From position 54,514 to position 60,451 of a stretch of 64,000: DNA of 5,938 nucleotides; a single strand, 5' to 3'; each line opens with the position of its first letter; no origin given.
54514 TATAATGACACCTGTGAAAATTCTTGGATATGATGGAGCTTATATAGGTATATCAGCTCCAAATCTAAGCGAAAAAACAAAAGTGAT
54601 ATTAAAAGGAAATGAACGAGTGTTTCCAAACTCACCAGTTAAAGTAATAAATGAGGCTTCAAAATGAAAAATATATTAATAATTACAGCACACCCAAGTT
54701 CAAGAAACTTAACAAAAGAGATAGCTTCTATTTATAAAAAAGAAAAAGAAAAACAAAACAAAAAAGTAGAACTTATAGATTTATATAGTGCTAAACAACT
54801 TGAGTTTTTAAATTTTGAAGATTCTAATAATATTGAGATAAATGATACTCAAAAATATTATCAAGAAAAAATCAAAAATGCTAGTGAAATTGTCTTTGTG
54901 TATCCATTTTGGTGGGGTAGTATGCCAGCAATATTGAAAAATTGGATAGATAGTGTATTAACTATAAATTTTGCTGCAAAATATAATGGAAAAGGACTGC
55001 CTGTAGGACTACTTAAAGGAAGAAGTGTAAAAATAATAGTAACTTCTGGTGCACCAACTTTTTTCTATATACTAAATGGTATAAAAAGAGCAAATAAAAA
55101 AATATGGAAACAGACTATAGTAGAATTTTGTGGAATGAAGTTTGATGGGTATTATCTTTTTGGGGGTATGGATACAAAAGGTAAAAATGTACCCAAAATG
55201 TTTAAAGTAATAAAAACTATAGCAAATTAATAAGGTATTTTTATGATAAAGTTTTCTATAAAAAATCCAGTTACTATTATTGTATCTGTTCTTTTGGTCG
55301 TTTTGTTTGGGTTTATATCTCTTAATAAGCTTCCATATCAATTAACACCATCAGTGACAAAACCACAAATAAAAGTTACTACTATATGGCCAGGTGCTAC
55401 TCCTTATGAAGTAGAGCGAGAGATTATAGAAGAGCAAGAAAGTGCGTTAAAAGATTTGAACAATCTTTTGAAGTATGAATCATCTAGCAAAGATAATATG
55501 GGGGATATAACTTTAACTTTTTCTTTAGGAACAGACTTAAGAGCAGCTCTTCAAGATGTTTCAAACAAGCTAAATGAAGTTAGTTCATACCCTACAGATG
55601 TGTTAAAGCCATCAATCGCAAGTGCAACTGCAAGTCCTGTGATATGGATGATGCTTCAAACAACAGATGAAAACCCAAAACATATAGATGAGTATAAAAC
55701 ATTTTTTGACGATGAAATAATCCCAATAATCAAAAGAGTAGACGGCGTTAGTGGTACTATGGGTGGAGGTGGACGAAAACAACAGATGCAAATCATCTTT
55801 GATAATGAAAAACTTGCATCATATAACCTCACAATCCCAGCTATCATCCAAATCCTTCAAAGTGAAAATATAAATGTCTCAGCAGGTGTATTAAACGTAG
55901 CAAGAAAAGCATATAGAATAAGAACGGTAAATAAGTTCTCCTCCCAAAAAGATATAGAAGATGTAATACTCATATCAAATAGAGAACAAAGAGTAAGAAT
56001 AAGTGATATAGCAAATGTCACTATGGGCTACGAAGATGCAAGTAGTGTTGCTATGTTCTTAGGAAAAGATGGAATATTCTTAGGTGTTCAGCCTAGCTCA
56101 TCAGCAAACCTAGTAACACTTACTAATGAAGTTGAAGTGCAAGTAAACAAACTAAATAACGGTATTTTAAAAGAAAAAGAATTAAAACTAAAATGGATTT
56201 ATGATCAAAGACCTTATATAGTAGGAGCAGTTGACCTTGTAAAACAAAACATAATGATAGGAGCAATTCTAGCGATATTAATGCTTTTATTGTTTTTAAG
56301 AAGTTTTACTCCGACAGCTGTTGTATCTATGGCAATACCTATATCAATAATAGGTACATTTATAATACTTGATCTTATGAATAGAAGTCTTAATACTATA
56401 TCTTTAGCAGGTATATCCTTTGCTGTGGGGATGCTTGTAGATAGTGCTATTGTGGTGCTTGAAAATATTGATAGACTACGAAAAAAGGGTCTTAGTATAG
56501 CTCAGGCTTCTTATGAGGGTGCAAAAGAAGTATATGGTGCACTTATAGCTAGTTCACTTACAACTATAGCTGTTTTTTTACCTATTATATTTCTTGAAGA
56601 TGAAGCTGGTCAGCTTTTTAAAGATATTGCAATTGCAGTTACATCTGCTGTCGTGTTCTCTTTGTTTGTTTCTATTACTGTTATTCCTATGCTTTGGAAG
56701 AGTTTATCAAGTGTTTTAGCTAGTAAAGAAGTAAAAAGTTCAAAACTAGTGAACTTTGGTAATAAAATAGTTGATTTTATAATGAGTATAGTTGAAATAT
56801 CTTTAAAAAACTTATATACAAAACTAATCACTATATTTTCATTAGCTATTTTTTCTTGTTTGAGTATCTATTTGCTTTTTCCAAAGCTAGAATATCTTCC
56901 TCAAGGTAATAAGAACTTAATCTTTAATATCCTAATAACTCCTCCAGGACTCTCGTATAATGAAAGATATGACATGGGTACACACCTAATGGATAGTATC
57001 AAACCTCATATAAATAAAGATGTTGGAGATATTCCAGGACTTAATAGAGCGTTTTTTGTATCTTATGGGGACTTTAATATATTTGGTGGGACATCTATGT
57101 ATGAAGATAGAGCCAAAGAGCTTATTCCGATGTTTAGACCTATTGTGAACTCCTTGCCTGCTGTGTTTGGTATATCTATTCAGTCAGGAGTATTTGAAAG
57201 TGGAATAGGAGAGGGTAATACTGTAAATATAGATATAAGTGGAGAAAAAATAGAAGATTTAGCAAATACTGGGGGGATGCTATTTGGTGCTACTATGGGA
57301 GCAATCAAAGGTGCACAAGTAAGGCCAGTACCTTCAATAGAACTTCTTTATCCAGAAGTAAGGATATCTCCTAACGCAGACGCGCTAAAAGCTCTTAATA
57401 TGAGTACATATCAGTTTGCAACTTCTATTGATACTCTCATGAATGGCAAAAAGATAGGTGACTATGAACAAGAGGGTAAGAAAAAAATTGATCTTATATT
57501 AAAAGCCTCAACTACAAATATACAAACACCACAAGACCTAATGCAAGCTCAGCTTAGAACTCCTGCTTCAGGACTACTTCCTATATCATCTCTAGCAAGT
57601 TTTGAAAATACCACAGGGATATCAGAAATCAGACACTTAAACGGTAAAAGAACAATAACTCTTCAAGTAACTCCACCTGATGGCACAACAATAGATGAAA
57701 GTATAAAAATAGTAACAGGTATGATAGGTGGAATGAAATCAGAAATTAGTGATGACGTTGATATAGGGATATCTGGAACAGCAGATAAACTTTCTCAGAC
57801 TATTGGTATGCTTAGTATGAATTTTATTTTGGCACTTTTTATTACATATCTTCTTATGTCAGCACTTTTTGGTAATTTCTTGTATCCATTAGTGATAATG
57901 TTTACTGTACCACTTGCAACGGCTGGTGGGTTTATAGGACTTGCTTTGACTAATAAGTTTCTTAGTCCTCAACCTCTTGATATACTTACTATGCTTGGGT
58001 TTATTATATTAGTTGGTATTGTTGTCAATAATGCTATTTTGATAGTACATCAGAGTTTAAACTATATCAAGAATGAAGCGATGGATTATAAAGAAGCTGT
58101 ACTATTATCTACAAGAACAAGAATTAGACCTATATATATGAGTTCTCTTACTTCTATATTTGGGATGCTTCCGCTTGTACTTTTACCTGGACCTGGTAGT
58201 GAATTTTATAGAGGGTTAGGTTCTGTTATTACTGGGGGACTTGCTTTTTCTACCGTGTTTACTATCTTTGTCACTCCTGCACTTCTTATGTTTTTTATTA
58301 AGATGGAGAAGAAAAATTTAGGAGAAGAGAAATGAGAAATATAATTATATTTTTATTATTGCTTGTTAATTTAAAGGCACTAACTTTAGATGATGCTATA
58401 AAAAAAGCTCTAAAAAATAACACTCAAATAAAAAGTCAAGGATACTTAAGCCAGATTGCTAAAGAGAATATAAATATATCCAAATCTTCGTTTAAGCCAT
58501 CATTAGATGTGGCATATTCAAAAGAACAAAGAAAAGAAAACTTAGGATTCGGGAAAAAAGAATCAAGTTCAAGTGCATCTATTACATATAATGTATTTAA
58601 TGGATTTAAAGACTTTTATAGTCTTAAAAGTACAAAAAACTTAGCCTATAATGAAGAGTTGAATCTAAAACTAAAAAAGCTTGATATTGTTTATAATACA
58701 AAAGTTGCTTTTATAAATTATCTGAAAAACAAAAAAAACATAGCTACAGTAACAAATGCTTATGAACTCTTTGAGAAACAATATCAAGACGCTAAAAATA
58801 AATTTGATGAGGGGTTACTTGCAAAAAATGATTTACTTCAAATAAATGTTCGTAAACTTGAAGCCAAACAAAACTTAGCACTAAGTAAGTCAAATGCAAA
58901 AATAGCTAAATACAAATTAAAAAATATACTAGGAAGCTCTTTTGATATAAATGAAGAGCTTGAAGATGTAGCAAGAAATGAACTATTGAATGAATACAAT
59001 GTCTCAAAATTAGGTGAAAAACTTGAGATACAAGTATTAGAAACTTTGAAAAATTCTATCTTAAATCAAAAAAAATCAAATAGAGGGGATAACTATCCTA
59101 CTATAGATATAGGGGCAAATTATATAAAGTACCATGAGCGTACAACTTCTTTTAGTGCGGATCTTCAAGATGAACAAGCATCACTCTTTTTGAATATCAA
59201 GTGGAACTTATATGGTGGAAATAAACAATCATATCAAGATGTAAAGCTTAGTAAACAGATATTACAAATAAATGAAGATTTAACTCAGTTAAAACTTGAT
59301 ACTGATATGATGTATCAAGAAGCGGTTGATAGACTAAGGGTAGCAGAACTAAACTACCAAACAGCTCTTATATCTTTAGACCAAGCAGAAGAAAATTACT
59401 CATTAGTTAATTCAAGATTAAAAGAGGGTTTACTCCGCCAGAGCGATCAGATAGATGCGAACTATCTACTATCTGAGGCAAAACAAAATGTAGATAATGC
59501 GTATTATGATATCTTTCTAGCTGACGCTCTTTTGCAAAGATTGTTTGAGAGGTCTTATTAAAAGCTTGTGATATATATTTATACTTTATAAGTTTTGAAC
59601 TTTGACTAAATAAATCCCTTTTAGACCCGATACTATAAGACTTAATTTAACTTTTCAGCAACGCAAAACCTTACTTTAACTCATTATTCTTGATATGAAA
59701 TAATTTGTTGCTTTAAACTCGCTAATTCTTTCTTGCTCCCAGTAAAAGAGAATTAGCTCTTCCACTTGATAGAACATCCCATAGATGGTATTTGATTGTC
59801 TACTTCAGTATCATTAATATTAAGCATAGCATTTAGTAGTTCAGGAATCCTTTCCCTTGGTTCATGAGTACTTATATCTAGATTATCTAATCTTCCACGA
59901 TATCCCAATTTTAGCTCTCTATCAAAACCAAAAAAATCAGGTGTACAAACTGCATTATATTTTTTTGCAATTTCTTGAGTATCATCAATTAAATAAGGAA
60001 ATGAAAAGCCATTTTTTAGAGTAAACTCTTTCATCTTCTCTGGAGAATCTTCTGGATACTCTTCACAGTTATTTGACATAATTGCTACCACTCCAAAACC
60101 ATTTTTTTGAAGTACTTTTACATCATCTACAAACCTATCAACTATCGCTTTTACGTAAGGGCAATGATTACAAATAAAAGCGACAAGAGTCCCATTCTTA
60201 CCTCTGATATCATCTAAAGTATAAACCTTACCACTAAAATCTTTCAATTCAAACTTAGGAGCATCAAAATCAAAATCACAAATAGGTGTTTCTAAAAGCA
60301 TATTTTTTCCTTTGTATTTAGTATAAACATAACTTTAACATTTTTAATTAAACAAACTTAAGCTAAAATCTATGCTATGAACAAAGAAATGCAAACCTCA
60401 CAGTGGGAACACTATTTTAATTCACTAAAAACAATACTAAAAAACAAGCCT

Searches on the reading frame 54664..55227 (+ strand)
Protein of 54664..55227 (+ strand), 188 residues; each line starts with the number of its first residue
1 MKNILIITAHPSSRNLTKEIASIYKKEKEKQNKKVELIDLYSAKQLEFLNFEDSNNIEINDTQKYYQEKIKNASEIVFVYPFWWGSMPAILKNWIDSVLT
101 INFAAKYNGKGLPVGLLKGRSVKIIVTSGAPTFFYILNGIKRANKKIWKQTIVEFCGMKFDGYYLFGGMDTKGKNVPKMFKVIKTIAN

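Call 59: search_protein_families(library=ncbifam, proteins=[window:54664-55227:+], max_evalue=0.01)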
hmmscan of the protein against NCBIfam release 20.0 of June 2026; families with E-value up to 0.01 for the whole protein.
window:54664-55227:+ (188 aa): 10 families
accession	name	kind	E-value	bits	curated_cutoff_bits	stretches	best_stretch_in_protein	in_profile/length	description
NF002044.1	PRK00871.1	equivalog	2.2e-18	66.2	210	1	4-165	1-145/170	glutathione-regulated potassium-efflux system oxidoreductase KefF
NF002370.0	PRK01355.1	subfamily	3.7e-17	62.5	143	1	10-170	16-172/199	FMN-dependent NADH-azoreductase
NF007280.0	PRK09739.1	equivalog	1e-16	61.2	162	1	2-111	4-117/199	NAD(P)H oxidoreductase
NF003430.0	PRK04930.1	equivalog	1.1e-12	47.8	240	1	3-143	7-127/184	glutathione-regulated potassium-efflux system ancillary protein KefG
NF010075.0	PRK13556.1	subfamily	1.1e-07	32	188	1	40-129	61-145/208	FMN-dependent NADH-azoreductase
NF005501.0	PRK07116.1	subfamily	8.5e-05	22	198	1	6-97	6-102/161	flavodoxin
NF038196.1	ferrodoxin_EFR1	subfamily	0.0012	18.9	75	1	42-98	13-66/242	EFR1 family ferrodoxin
NF010074.0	PRK13555.1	equivalog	0.0012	18.1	432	1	62-129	101-167/230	FMN-dependent NADH-azoreductase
NF005389.0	PRK06934.1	equivalog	0.0034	16.7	172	1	17-95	73-152/221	flavodoxin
NF006605.0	PRK09162.1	equivalog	0.0049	16.3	181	1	139-181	135-179/183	hypoxanthine-guanine phosphoribosyltransferase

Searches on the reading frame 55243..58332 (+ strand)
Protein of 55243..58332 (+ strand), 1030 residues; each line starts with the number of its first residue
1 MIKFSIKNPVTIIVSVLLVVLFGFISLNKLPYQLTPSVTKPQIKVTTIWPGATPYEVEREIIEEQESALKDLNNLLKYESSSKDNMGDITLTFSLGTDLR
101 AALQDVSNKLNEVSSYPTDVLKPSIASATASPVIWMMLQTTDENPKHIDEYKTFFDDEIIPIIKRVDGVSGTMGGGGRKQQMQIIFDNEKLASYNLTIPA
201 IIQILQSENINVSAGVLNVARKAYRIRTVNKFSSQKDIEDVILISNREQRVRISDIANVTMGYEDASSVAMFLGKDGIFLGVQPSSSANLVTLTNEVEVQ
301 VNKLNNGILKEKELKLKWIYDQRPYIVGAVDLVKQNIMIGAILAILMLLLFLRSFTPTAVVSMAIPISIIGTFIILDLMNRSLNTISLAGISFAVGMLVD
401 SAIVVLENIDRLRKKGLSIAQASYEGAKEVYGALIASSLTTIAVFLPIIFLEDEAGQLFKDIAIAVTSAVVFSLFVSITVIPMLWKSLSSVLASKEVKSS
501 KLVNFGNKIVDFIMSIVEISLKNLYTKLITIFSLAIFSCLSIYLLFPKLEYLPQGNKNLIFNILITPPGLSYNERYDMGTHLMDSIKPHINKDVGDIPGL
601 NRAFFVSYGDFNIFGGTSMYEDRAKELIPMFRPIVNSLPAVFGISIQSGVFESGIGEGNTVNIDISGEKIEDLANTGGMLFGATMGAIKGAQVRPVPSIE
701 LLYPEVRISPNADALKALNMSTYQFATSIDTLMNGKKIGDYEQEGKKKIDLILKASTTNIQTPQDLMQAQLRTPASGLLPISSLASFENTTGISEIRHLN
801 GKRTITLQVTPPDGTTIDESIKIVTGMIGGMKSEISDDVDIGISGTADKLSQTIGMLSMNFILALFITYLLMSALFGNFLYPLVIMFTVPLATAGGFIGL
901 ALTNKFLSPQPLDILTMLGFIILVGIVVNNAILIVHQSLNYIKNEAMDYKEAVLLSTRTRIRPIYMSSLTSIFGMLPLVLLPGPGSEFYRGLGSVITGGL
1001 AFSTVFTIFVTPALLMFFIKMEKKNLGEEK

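Call 59: search_protein_families(library=ncbifam, proteins=[window:55243-58332:+], max_evalue=0.01)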
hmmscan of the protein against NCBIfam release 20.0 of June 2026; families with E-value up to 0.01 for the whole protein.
window:55243-58332:+ (1030 aa): 21 families
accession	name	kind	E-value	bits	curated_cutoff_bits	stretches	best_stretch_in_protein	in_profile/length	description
NF033617.1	RND_permease_2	subfamily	3.5e-162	541.7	1250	1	4-1017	3-1006/1009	multidrug efflux RND transporter permease subunit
NF000282.2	RND_permease_1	subfamily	8.2e-136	454.4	1250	1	3-1016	2-1025/1029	multidrug efflux RND transporter permease subunit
TIGR00915.1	2A0602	subfamily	1.5e-121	407.1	940.35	1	1-1019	1-1029/1050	efflux RND transporter permease subunit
NF007905.0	PRK10614.1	equivalog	2.3e-100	336.8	1774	2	5-565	7-565/1025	multidrug efflux RND transporter permease subunit MdtC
NF007798.0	PRK10503.1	equivalog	3.9e-99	332.6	1584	2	6-578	17-588/1040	MdtB/MuxB family multidrug efflux RND transporter permease subunit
NF007133.0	PRK09579.1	equivalog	2e-93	313.7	1763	1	5-1024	7-1008/1017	multidrug efflux RND transporter permease subunit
TIGR00914.1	2A0601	subfamily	5.6e-91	305.8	701.45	2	2-586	6-597/1051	CusA/CzcA family heavy metal efflux RND transporter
NF007842.1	PRK10555.1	equivalog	3.1e-88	296.8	1854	2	1-571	1-582/1036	multidrug efflux RND transporter permease AcrD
NF011706.2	PRK15127.1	equivalog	9.7e-81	272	2150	1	1-1017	1-1028/1049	multidrug efflux RND transporter permease subunit AcrB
NF007131.0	PRK09577.1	equivalog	1.3e-80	271.4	1768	2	1-576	1-585/1045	multidrug efflux RND transporter permease subunit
NF000037.1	RND_perm_OqxB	exception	1.3e-74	251.6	2200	1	3-1020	5-1036/1050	multidrug efflux RND transporter permease subunit OqxB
NF009583.0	PRK13024.1-3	subfamily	7.2e-09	34.2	721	1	335-537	283-473/755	protein translocase subunit SecDF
NF009580.0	PRK13023.1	equivalog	3.3e-07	28.9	1153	1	338-516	298-470/775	protein translocase subunit SecDF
TIGR00916.1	2A0604s01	subfamily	3.6e-07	30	148.6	1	338-478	95-231/231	SecD/SecF family protein translocase subunit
TIGR01129.1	secD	equivalog_domain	8.3e-07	28.5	244.4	1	337-483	254-395/397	protein translocase subunit SecD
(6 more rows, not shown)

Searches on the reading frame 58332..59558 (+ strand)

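Call 59: search_protein_families(library=ncbifam, proteins=[window:58332-59558:+], max_evalue=0.01)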
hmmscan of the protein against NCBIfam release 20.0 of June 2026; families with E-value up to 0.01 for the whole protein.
window:58332-59558:+ (409 aa): 3 families
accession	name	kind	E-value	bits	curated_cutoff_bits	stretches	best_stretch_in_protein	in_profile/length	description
TIGR01844.1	type_I_sec_TolC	subfamily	1.4e-31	109.9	225.15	1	16-401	2-393/414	TolC family outer membrane protein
NF052390.1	efflux_OMP_AbuO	equivalog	9.1e-07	27.9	700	1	14-306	18-331/447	multidrug efflux outer membrane protein AbuO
TIGR01845.1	outer_NodT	subfamily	1.8e-06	27.1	210.05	1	245-395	85-238/460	efflux transporter outer membrane subunit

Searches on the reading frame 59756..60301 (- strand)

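Call 82: search_protein_families(library=pfam, proteins=[window:59756-60301:-], max_evalue=0.00001)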
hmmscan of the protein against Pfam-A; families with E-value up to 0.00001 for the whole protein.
window:59756-60301:- (182 aa): 2 families
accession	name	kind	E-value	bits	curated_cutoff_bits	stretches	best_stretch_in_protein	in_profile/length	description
PF00578.27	AhpC-TSA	-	4.9e-19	68.9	26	1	14-133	5-122/124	AhpC/TSA family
PF08534.16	Redoxin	-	5.8e-14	52.6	26.6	1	14-140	6-136/148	Redoxin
